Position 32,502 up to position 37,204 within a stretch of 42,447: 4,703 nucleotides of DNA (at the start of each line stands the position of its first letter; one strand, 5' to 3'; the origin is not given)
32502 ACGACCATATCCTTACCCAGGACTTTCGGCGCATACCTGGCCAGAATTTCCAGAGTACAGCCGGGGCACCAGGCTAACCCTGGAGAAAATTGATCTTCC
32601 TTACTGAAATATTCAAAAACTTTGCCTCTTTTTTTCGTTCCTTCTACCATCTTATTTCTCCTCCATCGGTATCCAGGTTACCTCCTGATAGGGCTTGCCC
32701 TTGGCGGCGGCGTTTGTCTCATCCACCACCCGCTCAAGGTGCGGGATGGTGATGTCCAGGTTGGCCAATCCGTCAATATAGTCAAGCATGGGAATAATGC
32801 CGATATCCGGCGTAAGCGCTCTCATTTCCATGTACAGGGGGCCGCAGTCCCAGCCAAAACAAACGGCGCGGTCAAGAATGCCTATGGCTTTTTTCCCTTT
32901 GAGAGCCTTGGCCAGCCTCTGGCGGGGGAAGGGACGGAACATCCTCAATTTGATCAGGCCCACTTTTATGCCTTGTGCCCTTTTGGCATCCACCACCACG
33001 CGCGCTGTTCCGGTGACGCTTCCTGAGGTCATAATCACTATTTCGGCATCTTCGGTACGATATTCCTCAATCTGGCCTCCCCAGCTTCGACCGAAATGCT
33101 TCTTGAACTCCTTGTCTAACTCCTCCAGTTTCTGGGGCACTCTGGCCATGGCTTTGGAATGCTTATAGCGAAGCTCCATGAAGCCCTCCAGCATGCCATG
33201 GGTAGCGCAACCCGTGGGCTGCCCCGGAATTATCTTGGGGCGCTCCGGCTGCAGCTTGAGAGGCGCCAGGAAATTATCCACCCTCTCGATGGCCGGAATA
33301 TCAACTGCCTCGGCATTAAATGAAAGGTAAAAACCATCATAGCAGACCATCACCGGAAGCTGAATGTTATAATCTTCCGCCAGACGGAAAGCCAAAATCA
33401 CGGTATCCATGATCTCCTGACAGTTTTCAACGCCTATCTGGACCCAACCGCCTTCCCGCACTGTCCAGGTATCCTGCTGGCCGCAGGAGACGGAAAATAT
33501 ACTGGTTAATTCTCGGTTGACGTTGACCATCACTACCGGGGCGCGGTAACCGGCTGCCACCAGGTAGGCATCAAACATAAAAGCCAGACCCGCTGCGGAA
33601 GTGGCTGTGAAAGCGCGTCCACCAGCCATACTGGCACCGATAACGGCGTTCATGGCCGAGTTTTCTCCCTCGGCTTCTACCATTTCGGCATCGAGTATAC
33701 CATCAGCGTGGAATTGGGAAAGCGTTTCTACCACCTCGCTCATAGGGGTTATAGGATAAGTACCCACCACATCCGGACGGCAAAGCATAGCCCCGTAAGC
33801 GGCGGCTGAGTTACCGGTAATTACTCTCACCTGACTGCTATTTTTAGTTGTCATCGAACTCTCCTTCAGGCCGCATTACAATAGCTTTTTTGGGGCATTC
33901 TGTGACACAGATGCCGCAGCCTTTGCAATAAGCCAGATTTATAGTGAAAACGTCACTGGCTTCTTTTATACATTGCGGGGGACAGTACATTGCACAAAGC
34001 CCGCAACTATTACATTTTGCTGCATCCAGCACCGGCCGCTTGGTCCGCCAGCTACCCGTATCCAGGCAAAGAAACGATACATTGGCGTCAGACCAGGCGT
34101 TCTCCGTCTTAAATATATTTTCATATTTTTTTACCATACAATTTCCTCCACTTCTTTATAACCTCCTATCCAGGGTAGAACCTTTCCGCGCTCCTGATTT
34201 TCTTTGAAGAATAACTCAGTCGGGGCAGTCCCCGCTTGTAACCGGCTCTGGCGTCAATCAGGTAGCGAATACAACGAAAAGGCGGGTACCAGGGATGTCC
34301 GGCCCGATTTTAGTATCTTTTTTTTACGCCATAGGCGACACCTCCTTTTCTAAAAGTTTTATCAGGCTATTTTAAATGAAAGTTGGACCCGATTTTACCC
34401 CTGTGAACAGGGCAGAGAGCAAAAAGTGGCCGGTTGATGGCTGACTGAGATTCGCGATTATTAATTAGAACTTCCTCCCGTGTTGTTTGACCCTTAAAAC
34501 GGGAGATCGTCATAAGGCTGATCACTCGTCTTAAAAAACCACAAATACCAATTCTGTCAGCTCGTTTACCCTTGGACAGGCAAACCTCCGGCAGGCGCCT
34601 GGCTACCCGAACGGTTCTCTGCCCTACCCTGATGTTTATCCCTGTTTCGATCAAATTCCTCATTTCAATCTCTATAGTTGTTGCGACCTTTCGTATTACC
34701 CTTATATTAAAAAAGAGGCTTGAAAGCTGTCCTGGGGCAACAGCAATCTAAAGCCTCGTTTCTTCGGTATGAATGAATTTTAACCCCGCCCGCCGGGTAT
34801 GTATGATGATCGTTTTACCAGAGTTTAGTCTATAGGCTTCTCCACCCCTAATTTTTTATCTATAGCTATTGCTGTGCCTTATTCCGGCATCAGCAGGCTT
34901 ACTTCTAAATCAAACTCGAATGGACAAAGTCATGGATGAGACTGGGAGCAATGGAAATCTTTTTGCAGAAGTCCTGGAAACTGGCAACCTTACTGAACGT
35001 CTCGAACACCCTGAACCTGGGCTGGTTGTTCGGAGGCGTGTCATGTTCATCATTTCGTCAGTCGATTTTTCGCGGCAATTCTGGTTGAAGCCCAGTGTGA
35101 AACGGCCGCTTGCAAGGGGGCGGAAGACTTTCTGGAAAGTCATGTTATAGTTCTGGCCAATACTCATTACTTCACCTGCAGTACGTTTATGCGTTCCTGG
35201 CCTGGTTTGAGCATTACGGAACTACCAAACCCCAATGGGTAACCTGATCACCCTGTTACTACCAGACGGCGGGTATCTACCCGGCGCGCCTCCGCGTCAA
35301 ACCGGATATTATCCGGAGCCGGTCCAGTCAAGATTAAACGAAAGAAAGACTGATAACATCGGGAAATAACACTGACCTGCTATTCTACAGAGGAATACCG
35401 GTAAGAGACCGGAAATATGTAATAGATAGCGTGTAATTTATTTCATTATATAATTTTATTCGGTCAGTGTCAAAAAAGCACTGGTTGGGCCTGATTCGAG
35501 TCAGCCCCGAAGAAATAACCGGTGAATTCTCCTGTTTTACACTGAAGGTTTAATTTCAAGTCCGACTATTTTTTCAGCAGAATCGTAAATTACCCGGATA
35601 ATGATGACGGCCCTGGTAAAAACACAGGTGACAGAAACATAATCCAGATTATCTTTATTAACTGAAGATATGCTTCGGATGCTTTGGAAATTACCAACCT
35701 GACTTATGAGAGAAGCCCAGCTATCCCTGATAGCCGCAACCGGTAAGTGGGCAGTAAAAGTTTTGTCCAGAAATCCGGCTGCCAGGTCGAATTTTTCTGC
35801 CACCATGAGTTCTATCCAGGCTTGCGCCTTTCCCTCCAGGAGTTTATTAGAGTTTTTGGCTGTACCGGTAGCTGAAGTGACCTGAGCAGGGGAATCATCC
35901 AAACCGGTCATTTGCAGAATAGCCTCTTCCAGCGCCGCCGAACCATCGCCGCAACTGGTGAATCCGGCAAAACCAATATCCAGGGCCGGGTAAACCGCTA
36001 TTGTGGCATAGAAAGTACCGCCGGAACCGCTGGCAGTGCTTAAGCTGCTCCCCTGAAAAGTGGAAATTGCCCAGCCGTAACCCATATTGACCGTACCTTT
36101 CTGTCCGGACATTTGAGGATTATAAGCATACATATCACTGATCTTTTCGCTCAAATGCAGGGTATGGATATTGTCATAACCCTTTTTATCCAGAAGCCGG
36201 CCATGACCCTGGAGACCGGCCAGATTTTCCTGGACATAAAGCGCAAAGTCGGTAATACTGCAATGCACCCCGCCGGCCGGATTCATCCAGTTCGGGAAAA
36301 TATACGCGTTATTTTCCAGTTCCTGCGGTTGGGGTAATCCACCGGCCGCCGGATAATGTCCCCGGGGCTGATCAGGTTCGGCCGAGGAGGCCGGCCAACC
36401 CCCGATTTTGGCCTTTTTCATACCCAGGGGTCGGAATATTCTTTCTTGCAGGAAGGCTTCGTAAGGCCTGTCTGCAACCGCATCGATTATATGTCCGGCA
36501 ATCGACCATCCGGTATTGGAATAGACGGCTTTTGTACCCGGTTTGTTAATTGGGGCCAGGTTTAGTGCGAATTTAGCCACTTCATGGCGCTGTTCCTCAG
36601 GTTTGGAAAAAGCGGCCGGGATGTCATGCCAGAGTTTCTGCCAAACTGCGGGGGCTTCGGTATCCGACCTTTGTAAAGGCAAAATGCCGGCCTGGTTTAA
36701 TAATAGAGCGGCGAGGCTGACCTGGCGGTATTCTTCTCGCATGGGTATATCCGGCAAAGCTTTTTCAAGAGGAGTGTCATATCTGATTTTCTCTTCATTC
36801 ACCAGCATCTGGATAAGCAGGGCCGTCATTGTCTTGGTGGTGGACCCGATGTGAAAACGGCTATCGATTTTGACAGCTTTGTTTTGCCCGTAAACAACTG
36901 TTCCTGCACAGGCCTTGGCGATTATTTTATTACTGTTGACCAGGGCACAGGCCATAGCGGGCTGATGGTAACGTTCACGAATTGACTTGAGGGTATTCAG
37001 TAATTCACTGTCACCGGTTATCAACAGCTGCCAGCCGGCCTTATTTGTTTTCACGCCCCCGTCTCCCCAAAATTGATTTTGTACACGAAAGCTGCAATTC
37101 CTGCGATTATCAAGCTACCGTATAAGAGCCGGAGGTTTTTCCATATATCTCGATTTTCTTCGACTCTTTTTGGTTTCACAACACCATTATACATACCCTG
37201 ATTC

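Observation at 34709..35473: Orphan ~730-nt transcription unit with a perfect consensus promoter and no intact gene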

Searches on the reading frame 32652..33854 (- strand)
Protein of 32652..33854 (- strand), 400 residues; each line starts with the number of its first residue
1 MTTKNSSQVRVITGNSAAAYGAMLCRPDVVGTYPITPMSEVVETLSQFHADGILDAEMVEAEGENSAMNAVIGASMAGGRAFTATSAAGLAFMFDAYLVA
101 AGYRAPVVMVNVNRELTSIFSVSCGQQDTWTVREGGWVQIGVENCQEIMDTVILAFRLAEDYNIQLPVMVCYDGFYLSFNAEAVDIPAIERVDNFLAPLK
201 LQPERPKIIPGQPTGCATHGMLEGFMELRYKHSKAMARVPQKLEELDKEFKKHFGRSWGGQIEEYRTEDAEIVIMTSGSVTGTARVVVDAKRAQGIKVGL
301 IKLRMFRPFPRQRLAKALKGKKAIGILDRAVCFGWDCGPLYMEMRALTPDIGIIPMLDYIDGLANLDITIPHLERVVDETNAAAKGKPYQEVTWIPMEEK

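Call 37: find_related_loci(query=window:32652-33854:-, collection=genome_contigs, flank=4000)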
Query window:32652-33854:- (400 aa) in genome_contigs; peptide patterns used: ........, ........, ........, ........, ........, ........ (x = any residue, [..] = any of these).
162 stretches matched a pattern; 39 encode a relative of the query (tblastn E <= 1e-3); 39 distinct loci.
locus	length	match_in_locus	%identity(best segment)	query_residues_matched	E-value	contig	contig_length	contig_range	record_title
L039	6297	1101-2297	84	1-399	0e+0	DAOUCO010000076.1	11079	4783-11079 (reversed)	MAG TPA_asm: Dehalococcoidales bacterium isolate H81_827 575840, whole genome shotgun sequence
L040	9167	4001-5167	67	8-396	0e+0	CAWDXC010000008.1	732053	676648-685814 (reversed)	MAG: uncultured Actinomycetes bacterium isolate MFD05942.bin.1.358 genome assembly, contig: contig_22019, whole genome s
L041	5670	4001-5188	65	1-396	0e+0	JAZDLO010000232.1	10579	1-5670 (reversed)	MAG: bacterium isolate MEGAHIT-group-0.602 k141_6119490, whole genome shotgun sequence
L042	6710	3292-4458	66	8-396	0e+0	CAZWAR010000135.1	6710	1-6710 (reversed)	MAG TPA_asm: uncultured Gaiellales bacterium isolate binchicken_co129_799 genome assembly, contig: NODE_38838_length_671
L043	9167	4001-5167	66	7-395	0e+0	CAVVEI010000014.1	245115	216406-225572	MAG: uncultured Actinomycetes bacterium isolate MFD04716.bin.2.57 genome assembly, contig: contig_6218, whole genome sho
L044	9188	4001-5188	64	1-396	0e+0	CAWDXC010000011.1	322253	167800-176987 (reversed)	MAG: uncultured Actinomycetes bacterium isolate MFD05942.bin.1.358 genome assembly, contig: contig_32155, whole genome s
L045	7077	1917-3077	66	8-394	0e+0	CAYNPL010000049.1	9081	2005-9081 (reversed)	MAG TPA_asm: uncultured Gaiellales bacterium isolate binchicken_co274_173 genome assembly, contig: NODE_18524_length_908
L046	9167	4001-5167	66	8-396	0e+0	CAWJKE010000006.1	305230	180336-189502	MAG: uncultured Actinomycetota bacterium isolate MFD05942.bin.1.451 genome assembly, contig: contig_15477, whole genome 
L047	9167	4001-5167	67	8-396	0e+0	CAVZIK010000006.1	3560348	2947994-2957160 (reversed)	MAG: uncultured Actinomycetes bacterium isolate MFD02416.bin.1.65 genome assembly, contig: contig_18476, whole genome sh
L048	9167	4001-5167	65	8-396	1e-179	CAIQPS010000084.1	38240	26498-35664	MAG: uncultured actinobacterium isolate LaPlata_bin-3933 genome assembly, contig: bin-3933:084/169, whole genome shotgun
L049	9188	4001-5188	65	1-396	1e-179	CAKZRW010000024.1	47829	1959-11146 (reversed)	MAG TPA_asm: uncultured actinobacterium isolate SRR5214706_bin.117_CONCOCT_v1.1_MAG genome assembly, contig: ERZ1744544.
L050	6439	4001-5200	65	1-400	1e-179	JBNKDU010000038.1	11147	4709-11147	MAG: Desulfobacteraceae bacterium isolate F1.bin.3.orig k141_553424, whole genome shotgun sequence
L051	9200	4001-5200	57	1-398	9e-154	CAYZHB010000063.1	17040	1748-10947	MAG TPA_asm: uncultured Desulfobacterales bacterium isolate SRP141376_co1_319 genome assembly, contig: NODE_6879_length_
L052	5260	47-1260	62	5-399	1e-150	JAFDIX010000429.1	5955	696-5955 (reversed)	MAG: Deltaproteobacteria bacterium isolate Meg22_24_Bin_103 Meg22_24_Bin_103_scaffold_79741, whole genome shotgun sequen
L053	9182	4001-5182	56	2-395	3e-148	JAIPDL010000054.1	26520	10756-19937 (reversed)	MAG: Desulfotignum sp. isolate Tobar13.5m-G22 Tobar13-5m-C2029, whole genome shotgun sequence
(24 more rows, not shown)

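Call 53: find_related_loci(query=window:32652-33854:-, collection=metagenome_contigs, flank=4000)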
Query window:32652-33854:- (400 aa) in metagenome_contigs; peptide patterns used: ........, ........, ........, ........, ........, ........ (x = any residue, [..] = any of these).
144 stretches matched a pattern; 31 encode a relative of the query (tblastn E <= 1e-3); 31 distinct loci.
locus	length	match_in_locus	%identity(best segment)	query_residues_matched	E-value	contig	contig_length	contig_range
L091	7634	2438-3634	66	1-399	0e+0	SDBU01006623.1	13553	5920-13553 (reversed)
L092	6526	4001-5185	67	5-399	0e+0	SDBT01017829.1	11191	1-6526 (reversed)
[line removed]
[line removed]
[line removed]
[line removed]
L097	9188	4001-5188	65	1-396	6e-180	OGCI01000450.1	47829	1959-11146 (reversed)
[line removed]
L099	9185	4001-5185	66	1-395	3e-177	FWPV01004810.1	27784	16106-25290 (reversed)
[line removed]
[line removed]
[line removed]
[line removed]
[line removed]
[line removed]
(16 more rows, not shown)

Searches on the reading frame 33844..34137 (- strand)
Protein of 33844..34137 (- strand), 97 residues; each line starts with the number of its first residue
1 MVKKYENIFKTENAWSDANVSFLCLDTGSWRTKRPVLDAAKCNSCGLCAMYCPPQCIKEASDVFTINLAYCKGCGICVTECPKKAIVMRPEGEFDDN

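Call 35: find_encoding_contigs(protein=window:33844-34137:-, flank=4000, max_places=10)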
Protein window:33844-34137:- (97 aa): no gene with exactly this product is on record in the collection.

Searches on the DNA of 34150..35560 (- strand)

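Call 6: search_rna_families(source=window, start=34150, end=35560, threshold=evalue, max_evalue=10, show_alignments=2)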
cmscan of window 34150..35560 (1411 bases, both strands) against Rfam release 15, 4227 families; matches with E-value up to 10: 0.
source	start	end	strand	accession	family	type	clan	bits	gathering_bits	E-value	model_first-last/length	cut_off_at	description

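Call 72: search_dna_similar(query=window:34664-35536:-, collection=plasmids, mode=distant, max_rows=5)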
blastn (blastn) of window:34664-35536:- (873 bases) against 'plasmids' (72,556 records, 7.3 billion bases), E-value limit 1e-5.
No match.

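Call 73: search_dna_similar(query=window:34664-35536:-, collection=phages, mode=distant, max_rows=5)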
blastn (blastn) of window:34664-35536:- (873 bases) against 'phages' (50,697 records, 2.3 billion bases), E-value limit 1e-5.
No match.

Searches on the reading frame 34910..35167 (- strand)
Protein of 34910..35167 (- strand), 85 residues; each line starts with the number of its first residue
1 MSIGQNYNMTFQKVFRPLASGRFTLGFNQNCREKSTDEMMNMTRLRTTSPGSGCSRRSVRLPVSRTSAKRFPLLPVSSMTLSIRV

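Call 55: find_homologous_proteins(query=window:34910-35167:-, max_evalue=0.01)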
Query window:34910-35167:-: 2 candidates shared short words with the query, none scored E <= 0.01.

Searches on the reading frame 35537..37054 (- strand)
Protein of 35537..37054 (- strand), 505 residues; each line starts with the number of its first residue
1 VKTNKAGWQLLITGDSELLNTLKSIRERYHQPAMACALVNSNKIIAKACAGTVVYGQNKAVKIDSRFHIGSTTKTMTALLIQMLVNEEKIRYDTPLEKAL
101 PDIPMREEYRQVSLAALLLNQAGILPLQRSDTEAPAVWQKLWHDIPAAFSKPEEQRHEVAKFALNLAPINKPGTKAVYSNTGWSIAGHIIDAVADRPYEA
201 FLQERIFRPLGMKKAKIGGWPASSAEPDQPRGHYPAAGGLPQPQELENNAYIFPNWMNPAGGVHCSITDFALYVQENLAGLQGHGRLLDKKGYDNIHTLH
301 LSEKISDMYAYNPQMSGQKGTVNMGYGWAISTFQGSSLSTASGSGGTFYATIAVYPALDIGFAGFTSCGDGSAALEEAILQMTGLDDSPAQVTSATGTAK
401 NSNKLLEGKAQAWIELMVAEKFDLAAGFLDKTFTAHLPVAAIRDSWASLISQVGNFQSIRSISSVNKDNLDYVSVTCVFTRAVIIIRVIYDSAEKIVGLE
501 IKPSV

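Call 36: find_related_loci(query=window:35537-37054:-, collection=metagenome_contigs, flank=4000)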
Query window:35537-37054:- (505 aa) in metagenome_contigs; peptide patterns used: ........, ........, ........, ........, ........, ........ (x = any residue, [..] = any of these).
112 stretches matched a pattern, but none encodes a relative of the query by tblastn (E <= 1e-3).

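Call 62: find_homologous_proteins(query=window:35537-37054:-, max_evalue=1e-10)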
Query window:35537-37054:- (505 aa): 127 proteins with E <= 1e-10 among 8000 candidates; the best 120 are listed.
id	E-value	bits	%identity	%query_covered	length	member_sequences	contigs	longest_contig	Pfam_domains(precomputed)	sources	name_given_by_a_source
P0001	0.0e+0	1148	100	100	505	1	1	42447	PF13026.13,PF00144.30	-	-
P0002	6.2e-201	687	59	99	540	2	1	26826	PF13026.13,PF00144.30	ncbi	-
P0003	1.7e-158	547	63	77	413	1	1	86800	PF00144.30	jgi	jgi:CubicO group peptidase (beta-lactamase class C family)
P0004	3.6e-158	546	64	75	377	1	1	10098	PF00144.30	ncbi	-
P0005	3.6e-157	542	64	75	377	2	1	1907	PF00144.30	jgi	-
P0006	4.8e-157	542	63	76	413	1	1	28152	PF00144.30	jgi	jgi:CubicO group peptidase (beta-lactamase class C family)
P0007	5.3e-157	542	63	77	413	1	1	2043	PF00144.30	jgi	jgi:CubicO group peptidase (beta-lactamase class C family)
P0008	6.7e-156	538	63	76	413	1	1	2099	PF00144.30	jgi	jgi:CubicO group peptidase (beta-lactamase class C family)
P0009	7.0e-148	512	62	76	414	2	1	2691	PF00144.30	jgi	-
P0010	1.1e-147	511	61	76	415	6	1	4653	PF00144.30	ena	-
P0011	2.2e-146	507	61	75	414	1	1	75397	PF00144.30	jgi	jgi:CubicO group peptidase (beta-lactamase class C family)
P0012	6.4e-144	499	60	76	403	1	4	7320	PF00144.30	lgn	-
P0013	9.6e-141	488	59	76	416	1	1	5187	PF00144.30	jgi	jgi:D-alanyl-D-alanine carboxypeptidase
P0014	1.5e-139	484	56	75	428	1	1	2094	PF00144.30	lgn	-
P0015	2.8e-134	467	57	75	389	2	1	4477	PF00144.30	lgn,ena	-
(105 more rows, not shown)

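Call 63: find_encoding_contigs(protein=P0002, flank=5000, max_places=3)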
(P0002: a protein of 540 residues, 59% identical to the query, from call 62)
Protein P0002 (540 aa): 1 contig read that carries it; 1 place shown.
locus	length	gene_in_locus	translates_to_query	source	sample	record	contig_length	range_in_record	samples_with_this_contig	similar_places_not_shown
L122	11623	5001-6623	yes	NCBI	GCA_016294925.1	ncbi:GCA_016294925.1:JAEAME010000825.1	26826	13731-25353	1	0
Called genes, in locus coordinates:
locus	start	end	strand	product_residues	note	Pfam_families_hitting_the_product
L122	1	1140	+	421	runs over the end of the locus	PF04055:Radical_SAM, PF13186:SPASM, PF02810:SEC-C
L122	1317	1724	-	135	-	-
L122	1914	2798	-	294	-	PF04055:Radical_SAM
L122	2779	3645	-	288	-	PF13237:Fer4_10 (faint), PF13484:Fer4_16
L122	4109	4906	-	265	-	PF00376:MerR, PF13411:MerR_1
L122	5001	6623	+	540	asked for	PF00144:Beta-lactamase, PF13026:DUF3887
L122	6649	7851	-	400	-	PF02515:CoA_transf_3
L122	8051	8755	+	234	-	-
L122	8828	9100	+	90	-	-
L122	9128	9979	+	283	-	PF00248:Aldo_ket_red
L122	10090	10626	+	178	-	PF04542:Sigma70_r2, PF08281:Sigma70_r4_2, PF04545:Sigma70_r4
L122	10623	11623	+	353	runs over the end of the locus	PF13490:zf-HC2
